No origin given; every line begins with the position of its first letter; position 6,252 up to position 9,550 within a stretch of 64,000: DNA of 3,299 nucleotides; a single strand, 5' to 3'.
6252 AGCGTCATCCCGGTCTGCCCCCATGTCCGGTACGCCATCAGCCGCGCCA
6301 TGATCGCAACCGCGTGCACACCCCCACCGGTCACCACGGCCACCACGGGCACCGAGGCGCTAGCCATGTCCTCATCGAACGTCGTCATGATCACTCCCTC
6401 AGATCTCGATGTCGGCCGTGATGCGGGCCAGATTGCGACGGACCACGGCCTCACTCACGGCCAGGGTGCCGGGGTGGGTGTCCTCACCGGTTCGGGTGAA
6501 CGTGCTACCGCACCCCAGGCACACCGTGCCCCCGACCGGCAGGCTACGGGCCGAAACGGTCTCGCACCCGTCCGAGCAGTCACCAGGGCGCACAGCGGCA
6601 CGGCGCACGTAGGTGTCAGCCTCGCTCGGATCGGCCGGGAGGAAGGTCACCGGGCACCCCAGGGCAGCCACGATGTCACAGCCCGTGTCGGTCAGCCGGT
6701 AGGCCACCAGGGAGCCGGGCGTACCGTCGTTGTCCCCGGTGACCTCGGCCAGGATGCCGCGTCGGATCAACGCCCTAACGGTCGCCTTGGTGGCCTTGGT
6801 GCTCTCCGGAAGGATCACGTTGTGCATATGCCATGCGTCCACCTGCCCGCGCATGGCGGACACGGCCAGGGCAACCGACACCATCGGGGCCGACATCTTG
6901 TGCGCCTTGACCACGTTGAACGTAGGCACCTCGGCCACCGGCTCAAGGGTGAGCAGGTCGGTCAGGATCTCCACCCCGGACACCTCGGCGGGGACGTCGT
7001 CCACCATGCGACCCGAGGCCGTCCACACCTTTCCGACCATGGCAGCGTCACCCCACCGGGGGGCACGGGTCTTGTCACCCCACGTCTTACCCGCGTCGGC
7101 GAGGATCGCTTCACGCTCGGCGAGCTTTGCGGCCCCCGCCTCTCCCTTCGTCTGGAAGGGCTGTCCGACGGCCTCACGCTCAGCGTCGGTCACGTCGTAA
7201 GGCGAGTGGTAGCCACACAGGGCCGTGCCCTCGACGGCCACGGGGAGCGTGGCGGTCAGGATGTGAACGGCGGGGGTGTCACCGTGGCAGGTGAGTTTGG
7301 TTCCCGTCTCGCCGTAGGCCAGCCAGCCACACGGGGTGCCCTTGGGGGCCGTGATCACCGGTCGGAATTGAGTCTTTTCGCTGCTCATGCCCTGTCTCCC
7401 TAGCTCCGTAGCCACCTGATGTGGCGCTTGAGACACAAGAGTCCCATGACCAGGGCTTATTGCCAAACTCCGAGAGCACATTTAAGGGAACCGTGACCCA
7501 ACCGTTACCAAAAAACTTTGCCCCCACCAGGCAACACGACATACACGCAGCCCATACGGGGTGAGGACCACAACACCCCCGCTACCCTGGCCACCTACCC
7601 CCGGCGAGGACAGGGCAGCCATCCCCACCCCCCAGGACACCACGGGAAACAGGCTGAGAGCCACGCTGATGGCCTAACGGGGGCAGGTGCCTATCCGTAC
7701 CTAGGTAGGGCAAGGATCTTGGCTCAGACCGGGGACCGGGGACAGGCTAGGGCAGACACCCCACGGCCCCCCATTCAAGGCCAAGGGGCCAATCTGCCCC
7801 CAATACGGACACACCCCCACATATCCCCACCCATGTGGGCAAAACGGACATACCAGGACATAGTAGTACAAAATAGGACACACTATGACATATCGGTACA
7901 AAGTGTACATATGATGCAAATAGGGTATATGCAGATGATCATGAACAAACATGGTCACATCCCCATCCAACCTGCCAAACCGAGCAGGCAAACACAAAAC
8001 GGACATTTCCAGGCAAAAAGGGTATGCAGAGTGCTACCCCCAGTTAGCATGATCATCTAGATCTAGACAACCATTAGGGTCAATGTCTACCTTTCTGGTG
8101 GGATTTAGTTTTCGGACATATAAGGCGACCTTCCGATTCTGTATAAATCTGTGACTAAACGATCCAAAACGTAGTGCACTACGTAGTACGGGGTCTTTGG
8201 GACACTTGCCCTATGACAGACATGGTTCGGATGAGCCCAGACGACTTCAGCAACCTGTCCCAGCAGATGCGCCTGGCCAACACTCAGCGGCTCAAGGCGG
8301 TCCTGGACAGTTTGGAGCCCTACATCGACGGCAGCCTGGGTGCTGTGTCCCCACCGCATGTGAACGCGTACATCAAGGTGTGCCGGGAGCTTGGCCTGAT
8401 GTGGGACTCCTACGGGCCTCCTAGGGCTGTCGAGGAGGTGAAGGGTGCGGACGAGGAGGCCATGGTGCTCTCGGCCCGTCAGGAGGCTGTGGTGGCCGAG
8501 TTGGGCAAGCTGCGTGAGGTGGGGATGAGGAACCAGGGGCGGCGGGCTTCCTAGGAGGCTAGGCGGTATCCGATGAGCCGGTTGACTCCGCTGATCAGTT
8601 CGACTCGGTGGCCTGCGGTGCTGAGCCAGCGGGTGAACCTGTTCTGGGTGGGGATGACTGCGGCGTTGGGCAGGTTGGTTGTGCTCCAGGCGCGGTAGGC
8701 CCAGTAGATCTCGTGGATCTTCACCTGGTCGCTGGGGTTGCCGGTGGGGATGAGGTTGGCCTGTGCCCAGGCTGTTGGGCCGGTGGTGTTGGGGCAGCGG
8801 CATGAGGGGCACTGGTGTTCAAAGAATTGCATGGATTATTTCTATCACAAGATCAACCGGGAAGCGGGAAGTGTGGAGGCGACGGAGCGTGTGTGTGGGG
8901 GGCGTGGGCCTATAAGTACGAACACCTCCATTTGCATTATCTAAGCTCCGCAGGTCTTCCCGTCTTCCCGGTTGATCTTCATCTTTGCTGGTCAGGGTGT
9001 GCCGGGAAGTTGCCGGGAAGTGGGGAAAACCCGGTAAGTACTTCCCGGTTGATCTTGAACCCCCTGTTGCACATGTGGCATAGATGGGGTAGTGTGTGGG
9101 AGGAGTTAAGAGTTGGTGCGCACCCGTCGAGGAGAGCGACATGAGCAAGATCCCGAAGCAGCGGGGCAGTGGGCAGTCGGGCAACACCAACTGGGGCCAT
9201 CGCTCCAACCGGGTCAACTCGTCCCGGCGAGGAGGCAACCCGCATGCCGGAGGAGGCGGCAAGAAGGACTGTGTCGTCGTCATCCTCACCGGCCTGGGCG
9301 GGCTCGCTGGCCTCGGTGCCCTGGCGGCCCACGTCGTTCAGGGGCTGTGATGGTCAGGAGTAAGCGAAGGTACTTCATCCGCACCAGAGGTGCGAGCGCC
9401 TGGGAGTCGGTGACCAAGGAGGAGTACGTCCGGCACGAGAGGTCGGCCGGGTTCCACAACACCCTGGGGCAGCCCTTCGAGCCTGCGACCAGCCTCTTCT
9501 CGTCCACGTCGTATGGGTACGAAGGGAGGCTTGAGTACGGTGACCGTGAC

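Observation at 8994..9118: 125-bp perfect inverted repeats bracketing 54.8 kb (partner at 63876-64000), with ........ iteron-like repeats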

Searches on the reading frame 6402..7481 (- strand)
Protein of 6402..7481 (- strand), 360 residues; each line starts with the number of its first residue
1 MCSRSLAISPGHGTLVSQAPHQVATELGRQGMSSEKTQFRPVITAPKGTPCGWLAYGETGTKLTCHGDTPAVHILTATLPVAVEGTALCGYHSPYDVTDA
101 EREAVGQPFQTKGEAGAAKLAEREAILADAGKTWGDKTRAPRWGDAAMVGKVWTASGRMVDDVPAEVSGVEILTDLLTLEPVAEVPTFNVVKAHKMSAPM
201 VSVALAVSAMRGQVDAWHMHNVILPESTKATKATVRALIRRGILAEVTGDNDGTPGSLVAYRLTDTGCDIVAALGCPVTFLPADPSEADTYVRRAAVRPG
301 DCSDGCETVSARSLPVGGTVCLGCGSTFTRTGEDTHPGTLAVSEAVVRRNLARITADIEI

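Call 18: search_protein_families(library=pfam, proteins=[window:6402-7481:-], max_evalue=0.01)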
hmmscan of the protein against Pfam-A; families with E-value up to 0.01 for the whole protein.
window:6402-7481:- (360 aa): 0 families

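Call 19: search_protein_families(library=phrogs, proteins=[window:6402-7481:-], max_evalue=0.001)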
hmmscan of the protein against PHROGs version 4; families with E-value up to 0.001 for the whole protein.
window:6402-7481:- (360 aa): 0 families

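Call 31: find_encoding_contigs(protein=window:6402-7388:-, flank=10000, max_places=8)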
Protein window:6402-7388:- (329 aa): 3 contigs read that carry it; 2 places shown.
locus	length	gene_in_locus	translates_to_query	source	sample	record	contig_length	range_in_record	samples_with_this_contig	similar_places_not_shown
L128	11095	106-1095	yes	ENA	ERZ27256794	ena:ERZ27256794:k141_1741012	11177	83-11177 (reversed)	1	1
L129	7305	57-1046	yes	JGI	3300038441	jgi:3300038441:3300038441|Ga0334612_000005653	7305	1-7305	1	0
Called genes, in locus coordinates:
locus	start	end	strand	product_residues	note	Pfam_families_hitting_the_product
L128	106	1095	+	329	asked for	-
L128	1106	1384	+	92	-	-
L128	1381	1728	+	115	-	-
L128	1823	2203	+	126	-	-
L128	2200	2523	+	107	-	-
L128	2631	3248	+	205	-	-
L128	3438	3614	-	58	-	-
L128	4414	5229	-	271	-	-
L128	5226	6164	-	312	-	-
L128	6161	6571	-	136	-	-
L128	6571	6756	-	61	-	-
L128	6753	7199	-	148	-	-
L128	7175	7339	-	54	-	-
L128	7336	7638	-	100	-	-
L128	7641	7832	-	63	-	-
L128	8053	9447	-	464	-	-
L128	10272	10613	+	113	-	-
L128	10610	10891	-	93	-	-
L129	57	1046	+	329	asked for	-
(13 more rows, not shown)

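Call 66: search_protein_families(library=pfam, proteins=[L128:8056-9447:-, L128:5229-6164:-, L128:4417-5229:-, L128:6756-7199:-, L128:6164-6571:-, L128:1823-2200:+, L128:1381-1725:+, L128:2200-2520:+, L128:7339-7638:-], max_evalue=0.1)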
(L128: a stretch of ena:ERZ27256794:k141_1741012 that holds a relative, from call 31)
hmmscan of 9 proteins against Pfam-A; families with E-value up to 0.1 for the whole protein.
L128:8056-9447:- (464 aa): 0 families

L128:5229-6164:- (312 aa): 0 families

L128:4417-5229:- (271 aa): 0 families

L128:6756-7199:- (148 aa): 0 families

L128:6164-6571:- (136 aa): 0 families

L128:1823-2200:+ (126 aa): 0 families

L128:1381-1725:+ (115 aa): 0 families

L128:2200-2520:+ (107 aa): 0 families

L128:7339-7638:- (100 aa): 0 families

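Call 67: search_protein_families(library=phrogs, proteins=[L128:8056-9447:-, L128:5229-6164:-, L128:4417-5229:-, L128:6756-7199:-, L128:6164-6571:-, L128:1823-2200:+, L128:1381-1725:+, L128:2200-2520:+, L128:7339-7638:-], max_evalue=0.01)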
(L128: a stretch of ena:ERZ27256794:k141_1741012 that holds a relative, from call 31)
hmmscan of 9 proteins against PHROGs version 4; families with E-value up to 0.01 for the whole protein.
L128:8056-9447:- (464 aa): 1 family
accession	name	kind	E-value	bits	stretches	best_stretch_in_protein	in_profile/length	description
phrog_23375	-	unknown function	0.0037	18.6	0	359-390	15-45/79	-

L128:5229-6164:- (312 aa): 1 family
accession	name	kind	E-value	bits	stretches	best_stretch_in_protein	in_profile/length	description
phrog_3906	-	unknown function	2.1e-09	38.1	1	81-211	87-221/270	-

L128:4417-5229:- (271 aa): 1 family
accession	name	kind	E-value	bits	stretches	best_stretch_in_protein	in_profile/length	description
phrog_4239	-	unknown function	6.6e-38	130.8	1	6-125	3-131/140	-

L128:6756-7199:- (148 aa): 0 families

L128:6164-6571:- (136 aa): 1 family
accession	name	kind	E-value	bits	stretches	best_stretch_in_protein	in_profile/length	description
phrog_1587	-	unknown function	3.9e-05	25.2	1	77-121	65-108/109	-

L128:1823-2200:+ (126 aa): 0 families

L128:1381-1725:+ (115 aa): 0 families

L128:2200-2520:+ (107 aa): 0 families

L128:7339-7638:- (100 aa): 0 families

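Call 86: search_protein_families(library=ncbifam, proteins=[window:6402-7388:-, L128:8056-9447:-], max_evalue=0.1)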
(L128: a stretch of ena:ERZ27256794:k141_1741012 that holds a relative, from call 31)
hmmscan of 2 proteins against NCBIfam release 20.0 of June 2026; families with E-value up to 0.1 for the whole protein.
window:6402-7388:- (329 aa): 0 families

L128:8056-9447:- (464 aa): 0 families

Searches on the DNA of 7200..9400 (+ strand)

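Call 4: search_dna_similar(query=window:8700-9400:+, collection=phages, mode=near, max_rows=30)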
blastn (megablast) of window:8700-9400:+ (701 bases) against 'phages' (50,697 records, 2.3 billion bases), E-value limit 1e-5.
No match.

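Call 41: search_rna_families(source=window, start=7200, end=9300, threshold=evalue, max_evalue=1)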
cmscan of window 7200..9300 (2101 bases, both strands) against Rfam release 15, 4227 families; matches with E-value up to 1: 0.
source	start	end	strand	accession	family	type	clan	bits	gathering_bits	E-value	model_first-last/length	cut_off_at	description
